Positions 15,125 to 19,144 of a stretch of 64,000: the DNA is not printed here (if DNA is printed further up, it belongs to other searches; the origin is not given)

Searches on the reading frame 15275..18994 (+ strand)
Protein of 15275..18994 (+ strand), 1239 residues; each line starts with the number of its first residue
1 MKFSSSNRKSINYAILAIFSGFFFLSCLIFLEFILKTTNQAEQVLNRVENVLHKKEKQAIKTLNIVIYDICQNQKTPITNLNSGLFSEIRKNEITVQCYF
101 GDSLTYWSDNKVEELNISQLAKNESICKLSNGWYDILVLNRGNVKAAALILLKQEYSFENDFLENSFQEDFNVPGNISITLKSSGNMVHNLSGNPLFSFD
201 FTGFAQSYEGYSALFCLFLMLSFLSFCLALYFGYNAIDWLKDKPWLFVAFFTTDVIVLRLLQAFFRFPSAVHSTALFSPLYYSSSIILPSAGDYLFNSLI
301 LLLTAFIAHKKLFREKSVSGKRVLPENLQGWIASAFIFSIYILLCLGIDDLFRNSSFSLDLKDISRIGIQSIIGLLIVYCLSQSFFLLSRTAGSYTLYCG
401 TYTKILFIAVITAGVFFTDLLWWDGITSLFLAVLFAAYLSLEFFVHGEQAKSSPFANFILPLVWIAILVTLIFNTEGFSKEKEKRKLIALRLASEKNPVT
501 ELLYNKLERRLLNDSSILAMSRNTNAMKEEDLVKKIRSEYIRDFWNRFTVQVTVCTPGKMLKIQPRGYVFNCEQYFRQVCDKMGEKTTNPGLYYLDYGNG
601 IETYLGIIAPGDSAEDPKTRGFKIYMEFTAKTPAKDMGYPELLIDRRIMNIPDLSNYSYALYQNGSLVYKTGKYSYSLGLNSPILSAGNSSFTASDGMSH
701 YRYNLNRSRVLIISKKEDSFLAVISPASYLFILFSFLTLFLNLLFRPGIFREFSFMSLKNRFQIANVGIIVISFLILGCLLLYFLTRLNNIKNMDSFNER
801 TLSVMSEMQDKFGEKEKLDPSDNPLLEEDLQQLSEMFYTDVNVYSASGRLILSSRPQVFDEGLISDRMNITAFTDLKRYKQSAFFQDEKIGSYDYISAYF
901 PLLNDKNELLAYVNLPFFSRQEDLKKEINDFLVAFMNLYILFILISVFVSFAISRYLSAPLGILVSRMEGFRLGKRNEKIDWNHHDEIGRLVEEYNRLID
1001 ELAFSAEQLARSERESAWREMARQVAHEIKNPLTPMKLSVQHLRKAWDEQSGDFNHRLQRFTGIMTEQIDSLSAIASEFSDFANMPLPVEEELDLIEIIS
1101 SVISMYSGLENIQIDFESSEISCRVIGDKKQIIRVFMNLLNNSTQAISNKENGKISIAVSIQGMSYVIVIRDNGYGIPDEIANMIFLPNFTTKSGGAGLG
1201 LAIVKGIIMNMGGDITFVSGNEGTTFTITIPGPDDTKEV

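Call 6: search_protein_families(library=pfam, proteins=[window:15275-18994:+])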
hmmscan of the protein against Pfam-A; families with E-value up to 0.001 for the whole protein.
window:15275-18994:+ (1239 aa): 3 families
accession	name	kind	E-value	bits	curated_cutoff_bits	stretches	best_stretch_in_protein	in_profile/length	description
PF02518.31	HATPase_c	-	7.8e-21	75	26.4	1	1127-1231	1-108/111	Histidine kinase-, DNA gyrase B-, and HSP90-like ATPase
PF00512.31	HisKA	-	2.7e-08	34.2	26.9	1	1018-1084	2-62/66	His Kinase A (phospho-acceptor) domain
PF14501.12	HATPase_c_5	-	2.2e-06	28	22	1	1131-1231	5-102/102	GHKL domain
